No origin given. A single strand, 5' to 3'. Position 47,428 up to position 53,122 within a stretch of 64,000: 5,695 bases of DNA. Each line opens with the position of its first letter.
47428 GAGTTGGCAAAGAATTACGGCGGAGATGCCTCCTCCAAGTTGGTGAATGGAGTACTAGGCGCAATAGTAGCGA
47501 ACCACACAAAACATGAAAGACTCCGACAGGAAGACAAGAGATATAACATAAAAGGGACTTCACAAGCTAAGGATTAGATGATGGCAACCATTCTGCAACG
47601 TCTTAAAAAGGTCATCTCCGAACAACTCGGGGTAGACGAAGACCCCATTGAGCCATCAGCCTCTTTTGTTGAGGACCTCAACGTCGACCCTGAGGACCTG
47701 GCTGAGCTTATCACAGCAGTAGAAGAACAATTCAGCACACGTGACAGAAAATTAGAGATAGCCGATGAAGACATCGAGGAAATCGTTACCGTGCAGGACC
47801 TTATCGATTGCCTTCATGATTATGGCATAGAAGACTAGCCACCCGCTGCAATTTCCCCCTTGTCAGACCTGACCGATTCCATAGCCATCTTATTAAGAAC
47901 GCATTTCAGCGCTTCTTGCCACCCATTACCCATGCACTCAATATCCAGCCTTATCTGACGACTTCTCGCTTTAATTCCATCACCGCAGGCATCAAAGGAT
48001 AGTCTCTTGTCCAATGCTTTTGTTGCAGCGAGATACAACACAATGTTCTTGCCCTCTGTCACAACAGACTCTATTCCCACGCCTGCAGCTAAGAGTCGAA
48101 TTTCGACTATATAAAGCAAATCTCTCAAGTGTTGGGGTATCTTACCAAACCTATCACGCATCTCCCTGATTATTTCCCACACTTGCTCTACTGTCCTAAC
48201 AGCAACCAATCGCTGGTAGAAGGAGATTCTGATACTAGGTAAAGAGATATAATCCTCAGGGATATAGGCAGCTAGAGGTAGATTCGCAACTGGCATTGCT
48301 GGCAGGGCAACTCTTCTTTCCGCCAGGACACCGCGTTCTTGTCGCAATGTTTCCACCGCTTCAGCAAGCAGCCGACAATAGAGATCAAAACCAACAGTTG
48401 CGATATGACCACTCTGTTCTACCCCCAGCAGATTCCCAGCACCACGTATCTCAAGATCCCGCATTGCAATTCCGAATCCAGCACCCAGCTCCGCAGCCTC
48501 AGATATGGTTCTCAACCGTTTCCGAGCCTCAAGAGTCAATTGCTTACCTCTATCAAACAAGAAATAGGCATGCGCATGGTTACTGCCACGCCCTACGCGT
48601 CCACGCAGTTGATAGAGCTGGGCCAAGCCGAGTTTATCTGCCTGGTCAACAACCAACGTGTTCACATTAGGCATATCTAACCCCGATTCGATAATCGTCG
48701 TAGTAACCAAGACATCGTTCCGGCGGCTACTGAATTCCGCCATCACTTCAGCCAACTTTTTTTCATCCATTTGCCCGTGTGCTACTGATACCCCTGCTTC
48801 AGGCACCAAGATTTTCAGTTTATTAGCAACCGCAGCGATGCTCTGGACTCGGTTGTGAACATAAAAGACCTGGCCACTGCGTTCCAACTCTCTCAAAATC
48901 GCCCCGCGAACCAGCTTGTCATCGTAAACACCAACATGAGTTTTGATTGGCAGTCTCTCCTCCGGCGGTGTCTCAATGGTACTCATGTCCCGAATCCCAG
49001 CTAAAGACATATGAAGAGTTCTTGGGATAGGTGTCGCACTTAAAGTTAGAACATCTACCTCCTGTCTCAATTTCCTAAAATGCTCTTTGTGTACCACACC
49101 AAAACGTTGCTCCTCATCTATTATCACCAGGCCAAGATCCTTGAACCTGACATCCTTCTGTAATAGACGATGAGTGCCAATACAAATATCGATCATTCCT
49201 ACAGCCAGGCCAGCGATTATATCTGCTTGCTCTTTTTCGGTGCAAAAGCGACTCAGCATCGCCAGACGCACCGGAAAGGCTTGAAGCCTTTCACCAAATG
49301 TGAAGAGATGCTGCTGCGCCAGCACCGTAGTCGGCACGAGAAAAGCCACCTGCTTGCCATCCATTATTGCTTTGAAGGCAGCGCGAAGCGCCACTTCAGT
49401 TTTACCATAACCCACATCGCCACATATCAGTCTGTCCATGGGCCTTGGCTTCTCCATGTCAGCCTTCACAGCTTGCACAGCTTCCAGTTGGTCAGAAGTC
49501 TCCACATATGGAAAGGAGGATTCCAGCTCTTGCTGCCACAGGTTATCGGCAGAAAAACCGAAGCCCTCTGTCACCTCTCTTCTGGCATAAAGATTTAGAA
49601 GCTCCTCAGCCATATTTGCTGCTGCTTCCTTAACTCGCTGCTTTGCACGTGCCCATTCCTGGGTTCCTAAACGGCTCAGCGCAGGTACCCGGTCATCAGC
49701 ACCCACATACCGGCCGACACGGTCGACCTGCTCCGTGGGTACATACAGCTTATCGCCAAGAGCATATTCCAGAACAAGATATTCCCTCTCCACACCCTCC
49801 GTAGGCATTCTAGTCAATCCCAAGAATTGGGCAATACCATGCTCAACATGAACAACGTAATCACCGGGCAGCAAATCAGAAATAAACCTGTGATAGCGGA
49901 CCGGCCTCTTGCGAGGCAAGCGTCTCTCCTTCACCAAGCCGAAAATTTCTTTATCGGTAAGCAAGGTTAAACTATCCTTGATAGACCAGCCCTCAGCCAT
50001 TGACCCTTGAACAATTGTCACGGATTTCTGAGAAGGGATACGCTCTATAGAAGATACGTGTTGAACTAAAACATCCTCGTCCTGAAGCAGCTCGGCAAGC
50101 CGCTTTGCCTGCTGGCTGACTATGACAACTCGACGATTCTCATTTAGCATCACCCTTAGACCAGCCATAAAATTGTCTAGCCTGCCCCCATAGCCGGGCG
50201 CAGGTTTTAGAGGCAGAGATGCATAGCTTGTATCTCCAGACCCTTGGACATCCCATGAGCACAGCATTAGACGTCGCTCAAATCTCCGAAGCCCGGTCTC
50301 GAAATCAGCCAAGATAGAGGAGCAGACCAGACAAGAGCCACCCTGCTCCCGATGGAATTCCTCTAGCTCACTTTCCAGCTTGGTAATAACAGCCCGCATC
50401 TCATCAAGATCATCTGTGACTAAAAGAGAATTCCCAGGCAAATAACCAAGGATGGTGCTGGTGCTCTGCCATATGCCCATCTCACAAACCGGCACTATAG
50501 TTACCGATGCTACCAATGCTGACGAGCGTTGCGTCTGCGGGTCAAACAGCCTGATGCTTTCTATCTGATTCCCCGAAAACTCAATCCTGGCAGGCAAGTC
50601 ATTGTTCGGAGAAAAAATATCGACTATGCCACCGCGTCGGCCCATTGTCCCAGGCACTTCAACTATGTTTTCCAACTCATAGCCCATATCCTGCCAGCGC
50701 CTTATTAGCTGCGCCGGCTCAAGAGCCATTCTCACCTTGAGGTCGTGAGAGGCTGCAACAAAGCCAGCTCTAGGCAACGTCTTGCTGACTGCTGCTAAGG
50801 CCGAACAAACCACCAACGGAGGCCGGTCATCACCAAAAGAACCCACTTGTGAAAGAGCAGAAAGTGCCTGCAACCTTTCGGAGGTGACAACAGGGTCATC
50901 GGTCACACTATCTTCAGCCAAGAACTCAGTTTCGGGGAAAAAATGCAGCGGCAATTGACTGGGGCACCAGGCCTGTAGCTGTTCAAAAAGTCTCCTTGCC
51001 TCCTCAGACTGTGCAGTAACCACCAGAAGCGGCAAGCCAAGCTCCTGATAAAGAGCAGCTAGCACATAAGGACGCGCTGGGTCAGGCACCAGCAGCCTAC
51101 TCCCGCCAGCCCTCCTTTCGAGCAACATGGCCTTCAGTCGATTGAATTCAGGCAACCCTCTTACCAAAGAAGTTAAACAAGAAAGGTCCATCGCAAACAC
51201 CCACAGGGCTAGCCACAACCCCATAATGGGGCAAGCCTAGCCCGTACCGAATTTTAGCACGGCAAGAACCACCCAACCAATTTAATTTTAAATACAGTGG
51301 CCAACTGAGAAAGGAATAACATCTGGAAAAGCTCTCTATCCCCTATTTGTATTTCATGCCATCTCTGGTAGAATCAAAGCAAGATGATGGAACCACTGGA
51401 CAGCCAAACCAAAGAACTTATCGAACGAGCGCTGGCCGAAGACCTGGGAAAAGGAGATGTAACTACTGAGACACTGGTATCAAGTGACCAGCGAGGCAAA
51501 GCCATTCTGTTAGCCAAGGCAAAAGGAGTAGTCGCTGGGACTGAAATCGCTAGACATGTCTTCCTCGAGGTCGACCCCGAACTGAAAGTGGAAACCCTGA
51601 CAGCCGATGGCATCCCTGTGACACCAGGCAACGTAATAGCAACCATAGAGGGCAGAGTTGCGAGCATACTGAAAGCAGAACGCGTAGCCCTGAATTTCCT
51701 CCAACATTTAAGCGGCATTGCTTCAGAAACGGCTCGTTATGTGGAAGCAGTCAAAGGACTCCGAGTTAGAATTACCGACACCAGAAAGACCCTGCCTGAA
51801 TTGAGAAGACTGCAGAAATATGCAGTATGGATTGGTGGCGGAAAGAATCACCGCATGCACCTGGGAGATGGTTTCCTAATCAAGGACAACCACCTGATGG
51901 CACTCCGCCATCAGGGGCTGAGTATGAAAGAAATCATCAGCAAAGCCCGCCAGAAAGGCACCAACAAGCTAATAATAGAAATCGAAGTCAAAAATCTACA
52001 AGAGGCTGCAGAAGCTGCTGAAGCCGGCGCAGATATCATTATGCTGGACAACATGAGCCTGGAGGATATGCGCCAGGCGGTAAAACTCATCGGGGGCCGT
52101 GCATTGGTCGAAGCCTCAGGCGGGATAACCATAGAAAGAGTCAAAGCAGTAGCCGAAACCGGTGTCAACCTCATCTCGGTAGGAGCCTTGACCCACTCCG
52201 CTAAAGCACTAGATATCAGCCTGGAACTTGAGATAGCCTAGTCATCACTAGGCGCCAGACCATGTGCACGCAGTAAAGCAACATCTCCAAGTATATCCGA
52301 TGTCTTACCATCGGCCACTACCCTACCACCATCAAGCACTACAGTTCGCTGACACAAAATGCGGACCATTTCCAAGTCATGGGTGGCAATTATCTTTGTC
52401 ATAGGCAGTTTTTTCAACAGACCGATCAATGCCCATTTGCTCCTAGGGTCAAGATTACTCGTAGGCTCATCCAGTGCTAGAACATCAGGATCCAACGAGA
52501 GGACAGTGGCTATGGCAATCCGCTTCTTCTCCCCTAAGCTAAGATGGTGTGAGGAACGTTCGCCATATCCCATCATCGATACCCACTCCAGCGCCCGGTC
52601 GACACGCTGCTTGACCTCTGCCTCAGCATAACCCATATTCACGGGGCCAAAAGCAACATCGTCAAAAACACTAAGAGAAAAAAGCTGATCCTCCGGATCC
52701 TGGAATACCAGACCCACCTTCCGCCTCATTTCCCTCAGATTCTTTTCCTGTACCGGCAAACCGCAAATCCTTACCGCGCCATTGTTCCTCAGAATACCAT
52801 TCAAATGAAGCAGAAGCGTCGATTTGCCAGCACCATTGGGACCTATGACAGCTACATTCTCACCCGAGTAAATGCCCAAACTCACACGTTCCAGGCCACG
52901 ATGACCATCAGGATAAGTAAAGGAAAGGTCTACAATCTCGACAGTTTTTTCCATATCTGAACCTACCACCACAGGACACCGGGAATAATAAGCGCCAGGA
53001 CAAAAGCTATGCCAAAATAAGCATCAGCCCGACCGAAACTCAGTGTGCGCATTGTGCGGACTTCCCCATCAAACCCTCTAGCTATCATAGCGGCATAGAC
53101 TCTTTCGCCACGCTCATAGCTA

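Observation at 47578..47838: ACP-like protein whose phosphopantetheine-attachment serine is replaced by proline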

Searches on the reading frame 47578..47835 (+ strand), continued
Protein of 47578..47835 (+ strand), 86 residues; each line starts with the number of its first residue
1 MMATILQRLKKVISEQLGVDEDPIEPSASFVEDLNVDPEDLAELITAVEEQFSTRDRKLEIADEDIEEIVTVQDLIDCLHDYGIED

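Call 63: fold_search(model_id=the predicted structure, library=pdb)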
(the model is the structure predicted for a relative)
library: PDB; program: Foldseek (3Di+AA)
matches with E <= 10: 260; with E <= 0.001: 55
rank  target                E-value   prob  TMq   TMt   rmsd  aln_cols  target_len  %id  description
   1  1l0h                  3.9e-05  1.00  0.73  0.82   2.3        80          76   48  CRYSTAL STRUCTURE OF BUTYRYL-ACP FROM E.COLI (released 2003-02-11)
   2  5wkp_C                4.4e-05  1.00  0.70  0.82   2.0        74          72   49  Crystal Structure of the Human mitochondrial Cysteine Desulfurase in complex with ISD11 and Iron-Sulfur Cluster Scaffo (released 2017-11-15)
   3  4etw_B                5.0e-05  1.00  0.72  0.81   2.3        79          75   48  Structure of the Enzyme-ACP Substrate Gatekeeper Complex Required for Biotin Synthesis (released 2012-10-17)
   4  4ihf_H                5.0e-05  1.00  0.72  0.81   2.6        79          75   49  Chasing Acyl Carrier Protein Through a Catalytic Cycle of Lipid A Production (released 2013-11-13)
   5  3ejb_A                5.7e-05  1.00  0.74  0.81   2.7        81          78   48  Crystal Structure of P450BioI in complex with tetradecanoic acid ligated Acyl Carrier Protein (released 2008-10-07)
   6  3eje_E                5.7e-05  1.00  0.69  0.77   2.8        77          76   51  Crystal Structure of P450BioI in complex with octadec-9Z-enoic acid ligated Acyl Carrier Protein (released 2008-10-07)
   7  3eje_G                6.4e-05  1.00  0.69  0.78   2.8        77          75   51  Crystal Structure of P450BioI in complex with octadec-9Z-enoic acid ligated Acyl Carrier Protein (released 2008-10-07)
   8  9a4c_A                6.9e-05  1.00  0.78  0.87   1.9        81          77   42  Integrative model of ACP-HEPS2 by crosslinking MS and deep learning (released 2024-09-18)
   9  2x2b                  6.9e-05  1.00  0.77  0.86   1.9        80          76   42  Crystal structure of malonyl-ACP (acyl carrier protein) from Bacillus subtilis (released 2010-03-16)
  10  1l0i                  7.3e-05  1.00  0.73  0.80   2.3        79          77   47  Crystal structure of butyryl-ACP I62M mutant (released 2003-02-11)
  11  9ka7_C                7.3e-05  1.00  0.73  0.80   2.8        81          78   47  Crystal structure of beta-ketoacyl-ACP synthase FabH C112Q in complex with malonyl-ACP from E. coli (released 2025-09-10)
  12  9gm6_D                7.8e-05  1.00  0.69  0.81   2.2        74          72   51  MukBEF in a nucleotide-bound state with open neck gate (heads core) (released 2025-03-26)
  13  6n3p_I                7.8e-05  1.00  0.69  0.77   2.2        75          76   51  Crosslinked AcpP=FabZ complex from E. coli Type II FAS (released 2019-03-13)
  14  4ihf_G                8.8e-05  1.00  0.73  0.82   2.6        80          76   49  Chasing Acyl Carrier Protein Through a Catalytic Cycle of Lipid A Production (released 2013-11-13)
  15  4ihh_J                8.8e-05  1.00  0.72  0.80   2.7        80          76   49  Chasing Acyl Carrier Protein Through a Catalytic Cycle of Lipid A Production (released 2013-11-13)
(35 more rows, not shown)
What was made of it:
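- On Acyl carrier protein (PF00550 PP-binding; NCBIfam acyl_carrier): The top Foldseek hits are ACPs, with target-normalised TM-score 0.76-0.87 (call 63).
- Foldseek gives a target-normalised TM-score of about 0.8 to E. coli ACP (call 63).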

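Call 78: search_protein_representatives(alignment_id=A2)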
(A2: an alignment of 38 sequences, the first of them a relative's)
Query: 38 sequences, 85 profile positions. Proteins with E-value up to 0.001 (for the whole library): 13293; up to 1e-10: 1458; up to 1e-30: 1. The best 150 are listed.
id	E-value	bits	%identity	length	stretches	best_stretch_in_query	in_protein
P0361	3.0e-33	129.9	-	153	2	3-78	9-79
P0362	2.4e-30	120.6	-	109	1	2-85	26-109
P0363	4.3e-29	116.5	-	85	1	1-84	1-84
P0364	8.0e-29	115.7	-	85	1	1-84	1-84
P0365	1.4e-28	114.9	-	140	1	1-84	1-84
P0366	1.9e-28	114.5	-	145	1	2-85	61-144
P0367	3.6e-28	113.6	-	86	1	1-85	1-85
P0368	1.7e-27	111.4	-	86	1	1-85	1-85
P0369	7.4e-27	109.4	-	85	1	3-81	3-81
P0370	1.2e-26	108.7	-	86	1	1-85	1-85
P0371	3.0e-26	107.4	-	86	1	1-85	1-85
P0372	6.4e-26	106.4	-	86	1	1-85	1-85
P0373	1.5e-25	105.2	-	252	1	2-85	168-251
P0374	1.7e-25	105.0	-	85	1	1-85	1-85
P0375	2.1e-25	104.7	-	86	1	1-83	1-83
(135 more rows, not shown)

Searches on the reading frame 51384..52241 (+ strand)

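Call 24: search_protein_families(library=pfam, proteins=[window:51384-52241:+], max_evalue=0.00001)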
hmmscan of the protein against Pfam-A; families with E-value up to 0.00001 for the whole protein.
window:51384-52241:+ (285 aa): 2 families
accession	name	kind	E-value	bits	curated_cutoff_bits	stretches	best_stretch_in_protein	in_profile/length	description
PF01729.25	QRPTase_C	-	3.7e-57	193.2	23.1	1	112-281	1-169/169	Quinolinate phosphoribosyl transferase, C-terminal domain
PF02749.22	QRPTase_N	-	4.4e-23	81.7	27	1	25-110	1-82/82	Quinolinate phosphoribosyl transferase, N-terminal domain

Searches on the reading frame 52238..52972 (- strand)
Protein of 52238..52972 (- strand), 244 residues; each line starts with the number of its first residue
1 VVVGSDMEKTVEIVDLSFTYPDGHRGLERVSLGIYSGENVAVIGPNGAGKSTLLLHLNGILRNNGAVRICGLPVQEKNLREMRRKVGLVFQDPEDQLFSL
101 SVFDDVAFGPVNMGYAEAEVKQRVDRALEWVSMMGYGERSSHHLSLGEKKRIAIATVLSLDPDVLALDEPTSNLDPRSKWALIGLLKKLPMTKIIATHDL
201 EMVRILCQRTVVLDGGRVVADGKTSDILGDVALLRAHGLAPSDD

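Call 25: search_protein_families(library=pfam, proteins=[window:52238-52972:-], max_evalue=0.00001)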
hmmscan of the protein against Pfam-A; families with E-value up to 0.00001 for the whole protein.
window:52238-52972:- (244 aa): 3 families
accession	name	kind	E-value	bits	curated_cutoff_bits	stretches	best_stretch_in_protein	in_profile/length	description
PF00005.33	ABC_tran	-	2.3e-30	106.4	25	1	27-172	1-137/137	ABC transporter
PF13304.12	AAA_21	-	4.9e-14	53.5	27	1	115-202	220-302/304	AAA domain, putative AbiEii toxin, Type IV TA system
PF11398.14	DUF2813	-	2.6e-06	27.5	21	0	23-65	10-50/372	Protein of unknown function (DUF2813)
